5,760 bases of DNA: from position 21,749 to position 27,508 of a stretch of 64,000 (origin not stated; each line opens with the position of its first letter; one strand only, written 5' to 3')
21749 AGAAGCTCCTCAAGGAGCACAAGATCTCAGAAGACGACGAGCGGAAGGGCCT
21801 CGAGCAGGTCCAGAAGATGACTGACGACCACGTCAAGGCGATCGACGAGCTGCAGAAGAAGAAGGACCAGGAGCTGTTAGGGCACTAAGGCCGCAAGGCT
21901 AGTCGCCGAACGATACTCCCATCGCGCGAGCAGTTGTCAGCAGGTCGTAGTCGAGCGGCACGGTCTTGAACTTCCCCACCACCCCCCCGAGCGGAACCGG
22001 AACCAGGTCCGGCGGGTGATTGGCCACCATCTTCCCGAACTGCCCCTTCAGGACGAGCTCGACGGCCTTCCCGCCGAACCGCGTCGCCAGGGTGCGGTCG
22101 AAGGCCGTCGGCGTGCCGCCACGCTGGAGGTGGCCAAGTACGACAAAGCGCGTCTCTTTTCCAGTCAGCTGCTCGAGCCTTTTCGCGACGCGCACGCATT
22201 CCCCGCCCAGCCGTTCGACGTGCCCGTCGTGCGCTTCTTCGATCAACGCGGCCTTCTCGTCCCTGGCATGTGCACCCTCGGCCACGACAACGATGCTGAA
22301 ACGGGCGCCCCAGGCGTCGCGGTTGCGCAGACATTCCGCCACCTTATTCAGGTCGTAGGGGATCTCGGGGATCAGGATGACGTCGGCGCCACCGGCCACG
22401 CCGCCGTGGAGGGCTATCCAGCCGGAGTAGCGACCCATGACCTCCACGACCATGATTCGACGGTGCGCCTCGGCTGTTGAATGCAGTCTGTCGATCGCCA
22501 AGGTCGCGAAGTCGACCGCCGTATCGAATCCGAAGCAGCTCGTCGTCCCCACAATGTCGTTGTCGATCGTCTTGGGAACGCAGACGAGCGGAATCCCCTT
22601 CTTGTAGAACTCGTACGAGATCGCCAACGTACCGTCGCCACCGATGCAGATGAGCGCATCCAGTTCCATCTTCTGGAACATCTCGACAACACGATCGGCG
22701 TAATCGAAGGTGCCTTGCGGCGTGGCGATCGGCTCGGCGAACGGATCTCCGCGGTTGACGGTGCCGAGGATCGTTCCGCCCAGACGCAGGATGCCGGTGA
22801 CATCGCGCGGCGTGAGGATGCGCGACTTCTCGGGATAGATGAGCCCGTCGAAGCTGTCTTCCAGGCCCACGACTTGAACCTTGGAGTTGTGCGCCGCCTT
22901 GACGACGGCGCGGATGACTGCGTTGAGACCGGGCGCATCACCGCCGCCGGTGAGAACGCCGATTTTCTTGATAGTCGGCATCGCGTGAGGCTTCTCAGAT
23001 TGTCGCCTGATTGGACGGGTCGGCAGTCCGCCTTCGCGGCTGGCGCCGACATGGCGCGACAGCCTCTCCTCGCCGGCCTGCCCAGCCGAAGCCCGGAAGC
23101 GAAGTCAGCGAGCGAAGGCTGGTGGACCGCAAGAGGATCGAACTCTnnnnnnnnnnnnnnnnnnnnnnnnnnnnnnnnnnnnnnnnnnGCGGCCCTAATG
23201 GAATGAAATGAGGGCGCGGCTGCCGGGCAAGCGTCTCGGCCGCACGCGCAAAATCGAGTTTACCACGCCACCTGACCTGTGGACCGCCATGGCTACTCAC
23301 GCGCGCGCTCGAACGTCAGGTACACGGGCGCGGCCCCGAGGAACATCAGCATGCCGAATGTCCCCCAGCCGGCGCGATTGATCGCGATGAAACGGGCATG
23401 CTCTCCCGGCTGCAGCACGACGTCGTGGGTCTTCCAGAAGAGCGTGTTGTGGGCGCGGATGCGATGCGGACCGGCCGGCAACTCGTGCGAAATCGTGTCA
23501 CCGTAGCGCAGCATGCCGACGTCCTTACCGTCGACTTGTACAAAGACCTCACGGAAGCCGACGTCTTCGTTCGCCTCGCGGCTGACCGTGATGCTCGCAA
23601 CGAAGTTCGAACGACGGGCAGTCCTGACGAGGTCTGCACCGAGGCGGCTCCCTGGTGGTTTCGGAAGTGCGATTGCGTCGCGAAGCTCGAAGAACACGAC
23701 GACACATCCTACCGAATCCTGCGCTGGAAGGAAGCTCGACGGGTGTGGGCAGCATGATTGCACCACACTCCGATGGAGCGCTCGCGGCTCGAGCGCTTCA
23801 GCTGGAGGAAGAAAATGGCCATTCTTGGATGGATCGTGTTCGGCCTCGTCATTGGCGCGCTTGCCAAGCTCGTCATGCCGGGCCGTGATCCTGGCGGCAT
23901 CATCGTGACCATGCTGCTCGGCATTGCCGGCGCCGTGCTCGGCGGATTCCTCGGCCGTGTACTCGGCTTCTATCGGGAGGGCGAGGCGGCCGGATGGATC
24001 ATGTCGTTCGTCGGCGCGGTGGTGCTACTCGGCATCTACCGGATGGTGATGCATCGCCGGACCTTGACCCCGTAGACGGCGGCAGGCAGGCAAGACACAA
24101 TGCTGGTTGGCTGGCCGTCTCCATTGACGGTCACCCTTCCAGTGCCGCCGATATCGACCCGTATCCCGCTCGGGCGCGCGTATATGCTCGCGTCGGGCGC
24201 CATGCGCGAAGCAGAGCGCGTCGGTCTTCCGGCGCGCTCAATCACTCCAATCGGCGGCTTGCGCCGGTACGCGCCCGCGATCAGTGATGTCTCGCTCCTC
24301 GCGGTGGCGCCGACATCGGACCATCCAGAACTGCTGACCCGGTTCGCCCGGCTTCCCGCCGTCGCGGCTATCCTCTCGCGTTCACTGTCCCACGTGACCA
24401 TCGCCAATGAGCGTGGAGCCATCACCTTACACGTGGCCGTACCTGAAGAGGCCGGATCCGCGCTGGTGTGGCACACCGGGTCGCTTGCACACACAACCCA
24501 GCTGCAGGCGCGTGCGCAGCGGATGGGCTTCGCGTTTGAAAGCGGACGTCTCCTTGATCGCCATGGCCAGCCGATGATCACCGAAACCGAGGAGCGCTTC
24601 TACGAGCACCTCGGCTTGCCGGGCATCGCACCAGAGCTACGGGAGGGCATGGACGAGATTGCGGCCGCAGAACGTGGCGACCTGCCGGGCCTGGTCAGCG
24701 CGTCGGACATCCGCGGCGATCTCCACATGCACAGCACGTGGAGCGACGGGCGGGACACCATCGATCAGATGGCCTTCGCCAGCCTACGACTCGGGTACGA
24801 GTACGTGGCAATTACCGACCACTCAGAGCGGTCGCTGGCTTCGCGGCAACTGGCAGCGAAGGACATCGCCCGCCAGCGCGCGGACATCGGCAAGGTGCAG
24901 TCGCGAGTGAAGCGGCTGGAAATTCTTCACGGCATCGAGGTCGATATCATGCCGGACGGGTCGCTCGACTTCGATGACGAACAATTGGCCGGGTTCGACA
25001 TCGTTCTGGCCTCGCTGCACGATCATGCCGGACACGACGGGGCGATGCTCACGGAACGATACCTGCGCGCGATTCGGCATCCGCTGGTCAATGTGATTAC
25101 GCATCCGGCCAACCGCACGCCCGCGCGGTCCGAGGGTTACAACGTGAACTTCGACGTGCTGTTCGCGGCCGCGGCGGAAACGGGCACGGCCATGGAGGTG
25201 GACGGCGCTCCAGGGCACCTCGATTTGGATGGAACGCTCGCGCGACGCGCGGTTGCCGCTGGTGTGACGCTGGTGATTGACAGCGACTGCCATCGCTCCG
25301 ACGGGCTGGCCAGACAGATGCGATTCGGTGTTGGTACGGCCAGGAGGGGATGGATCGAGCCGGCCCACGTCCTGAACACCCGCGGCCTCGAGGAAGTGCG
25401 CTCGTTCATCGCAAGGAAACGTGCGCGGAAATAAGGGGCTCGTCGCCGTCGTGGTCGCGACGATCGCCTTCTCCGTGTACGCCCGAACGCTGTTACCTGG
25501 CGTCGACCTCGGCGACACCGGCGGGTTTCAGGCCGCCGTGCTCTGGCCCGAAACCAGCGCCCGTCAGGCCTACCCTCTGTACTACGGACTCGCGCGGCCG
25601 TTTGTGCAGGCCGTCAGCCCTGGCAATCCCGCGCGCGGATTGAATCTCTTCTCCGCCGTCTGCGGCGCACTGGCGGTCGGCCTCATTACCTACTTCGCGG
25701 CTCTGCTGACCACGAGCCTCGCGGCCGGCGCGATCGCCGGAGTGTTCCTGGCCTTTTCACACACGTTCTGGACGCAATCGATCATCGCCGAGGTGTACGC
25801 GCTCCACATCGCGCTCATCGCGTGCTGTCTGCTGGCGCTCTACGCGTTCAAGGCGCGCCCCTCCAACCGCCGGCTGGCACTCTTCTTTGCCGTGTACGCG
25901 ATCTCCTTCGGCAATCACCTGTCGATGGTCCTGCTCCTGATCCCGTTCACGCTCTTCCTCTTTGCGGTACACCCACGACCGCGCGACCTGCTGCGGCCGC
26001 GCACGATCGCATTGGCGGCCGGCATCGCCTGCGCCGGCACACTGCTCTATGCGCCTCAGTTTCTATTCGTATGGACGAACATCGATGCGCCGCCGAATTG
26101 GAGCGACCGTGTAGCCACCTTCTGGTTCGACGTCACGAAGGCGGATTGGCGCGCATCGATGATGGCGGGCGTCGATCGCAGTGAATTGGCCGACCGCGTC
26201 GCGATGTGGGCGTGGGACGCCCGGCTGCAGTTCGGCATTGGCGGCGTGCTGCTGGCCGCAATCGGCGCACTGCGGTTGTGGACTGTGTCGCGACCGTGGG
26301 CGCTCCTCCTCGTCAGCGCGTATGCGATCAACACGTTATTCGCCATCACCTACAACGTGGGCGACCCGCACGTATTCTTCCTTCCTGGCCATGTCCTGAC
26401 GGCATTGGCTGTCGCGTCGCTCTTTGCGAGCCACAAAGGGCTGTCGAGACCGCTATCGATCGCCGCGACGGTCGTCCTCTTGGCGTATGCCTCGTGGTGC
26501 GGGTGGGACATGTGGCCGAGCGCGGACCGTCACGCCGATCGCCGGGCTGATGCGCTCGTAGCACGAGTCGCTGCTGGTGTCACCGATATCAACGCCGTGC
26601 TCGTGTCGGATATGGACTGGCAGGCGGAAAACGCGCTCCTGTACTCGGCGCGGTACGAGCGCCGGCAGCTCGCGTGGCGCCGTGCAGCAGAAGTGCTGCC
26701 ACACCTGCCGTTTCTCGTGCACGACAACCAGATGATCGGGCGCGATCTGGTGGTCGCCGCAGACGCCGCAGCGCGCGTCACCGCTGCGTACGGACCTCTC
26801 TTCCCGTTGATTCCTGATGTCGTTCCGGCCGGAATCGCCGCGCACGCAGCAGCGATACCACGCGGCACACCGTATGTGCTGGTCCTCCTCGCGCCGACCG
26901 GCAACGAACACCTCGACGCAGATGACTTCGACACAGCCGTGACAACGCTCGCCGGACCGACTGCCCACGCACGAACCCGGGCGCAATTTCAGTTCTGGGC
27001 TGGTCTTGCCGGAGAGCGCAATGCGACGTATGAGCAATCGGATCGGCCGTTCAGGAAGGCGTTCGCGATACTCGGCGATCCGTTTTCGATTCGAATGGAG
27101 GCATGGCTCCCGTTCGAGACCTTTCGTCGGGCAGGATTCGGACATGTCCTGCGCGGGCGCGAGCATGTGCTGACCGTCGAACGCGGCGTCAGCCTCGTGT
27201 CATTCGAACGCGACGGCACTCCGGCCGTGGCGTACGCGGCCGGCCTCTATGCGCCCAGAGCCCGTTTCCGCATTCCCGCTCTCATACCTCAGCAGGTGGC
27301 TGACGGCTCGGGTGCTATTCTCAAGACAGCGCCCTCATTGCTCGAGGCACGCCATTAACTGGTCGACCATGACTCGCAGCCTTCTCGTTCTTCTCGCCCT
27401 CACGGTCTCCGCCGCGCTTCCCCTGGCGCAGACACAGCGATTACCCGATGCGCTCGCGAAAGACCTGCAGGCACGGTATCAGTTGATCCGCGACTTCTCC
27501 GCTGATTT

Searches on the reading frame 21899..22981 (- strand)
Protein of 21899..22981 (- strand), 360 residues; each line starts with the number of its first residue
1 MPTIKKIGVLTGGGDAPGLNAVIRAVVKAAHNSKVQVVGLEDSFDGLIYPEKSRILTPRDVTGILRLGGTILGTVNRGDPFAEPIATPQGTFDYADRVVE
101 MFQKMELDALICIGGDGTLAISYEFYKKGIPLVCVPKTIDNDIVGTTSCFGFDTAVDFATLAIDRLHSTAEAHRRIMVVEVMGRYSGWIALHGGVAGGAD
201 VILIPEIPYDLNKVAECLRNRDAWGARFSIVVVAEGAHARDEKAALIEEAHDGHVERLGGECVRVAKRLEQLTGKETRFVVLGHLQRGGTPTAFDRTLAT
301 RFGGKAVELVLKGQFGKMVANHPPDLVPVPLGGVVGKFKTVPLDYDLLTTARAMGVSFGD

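Call 18: search_protein_families(library=pfam, proteins=[window:21899-22981:-], max_evalue=0.001)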
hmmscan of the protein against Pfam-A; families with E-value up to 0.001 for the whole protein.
window:21899-22981:- (360 aa): 2 families
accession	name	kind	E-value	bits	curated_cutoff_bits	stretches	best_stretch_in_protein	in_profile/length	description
PF00365.25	PFK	-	4.7e-101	338.2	30.9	1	6-310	1-277/277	Phosphofructokinase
PF01513.26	NAD_kinase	-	0.00062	20.5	25.5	0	94-136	60-103/130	ATP-NAD kinase N-terminal domain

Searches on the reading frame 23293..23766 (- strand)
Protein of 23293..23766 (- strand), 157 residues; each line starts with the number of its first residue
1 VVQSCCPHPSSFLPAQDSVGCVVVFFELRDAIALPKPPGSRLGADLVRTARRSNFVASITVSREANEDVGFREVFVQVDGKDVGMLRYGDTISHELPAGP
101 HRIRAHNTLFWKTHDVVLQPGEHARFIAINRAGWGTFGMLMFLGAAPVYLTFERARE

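Call 36: search_protein_families(library=ncbifam, proteins=[window:23293-23766:-], max_evalue=0.00001)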
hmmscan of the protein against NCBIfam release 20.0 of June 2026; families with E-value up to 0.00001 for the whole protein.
window:23293-23766:- (157 aa): 0 families

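Call 50: search_protein_families(library=pfam, proteins=[window:23293-23766:-], max_evalue=5)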
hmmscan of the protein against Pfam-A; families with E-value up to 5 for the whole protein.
window:23293-23766:- (157 aa): 1 family
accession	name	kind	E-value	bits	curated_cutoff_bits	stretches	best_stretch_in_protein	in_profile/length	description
PF11008.14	DUF2846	-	0.084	13.4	34.3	1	61-122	9-72/92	Protein of unknown function (DUF2846)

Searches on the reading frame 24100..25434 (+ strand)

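Call 18: search_protein_families(library=pfam, proteins=[window:24100-25434:+], max_evalue=0.001)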
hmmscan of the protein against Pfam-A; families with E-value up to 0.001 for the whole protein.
window:24100-25434:+ (444 aa): 2 families
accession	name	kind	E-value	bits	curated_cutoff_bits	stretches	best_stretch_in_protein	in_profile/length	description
PF14791.11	DNA_pol_B_thumb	-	1.1e-12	48.1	25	1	121-182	1-63/63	DNA polymerase beta thumb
PF02811.25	PHP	-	2.2e-09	38.3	26.4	1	207-310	1-95/164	PHP domain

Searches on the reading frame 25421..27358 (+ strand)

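Call 18: search_protein_families(library=pfam, proteins=[window:25421-27358:+], max_evalue=0.001)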
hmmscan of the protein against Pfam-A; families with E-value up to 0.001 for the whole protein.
window:25421-27358:+ (645 aa): 2 families
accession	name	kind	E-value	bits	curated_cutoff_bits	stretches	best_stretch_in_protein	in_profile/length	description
PF11028.14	TMEM260-like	-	1.2e-15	58.2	24.2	1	51-184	20-173/179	Protein O-mannosyl-transferase TMEM260-like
PF13231.12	PMT_2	-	9.6e-06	26.3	26.1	1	68-205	18-152/160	Dolichyl-phosphate-mannose-protein mannosyltransferase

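Call 36: search_protein_families(library=ncbifam, proteins=[window:25421-27358:+], max_evalue=0.00001)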
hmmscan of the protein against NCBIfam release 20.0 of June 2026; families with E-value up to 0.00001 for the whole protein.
window:25421-27358:+ (645 aa): 0 families
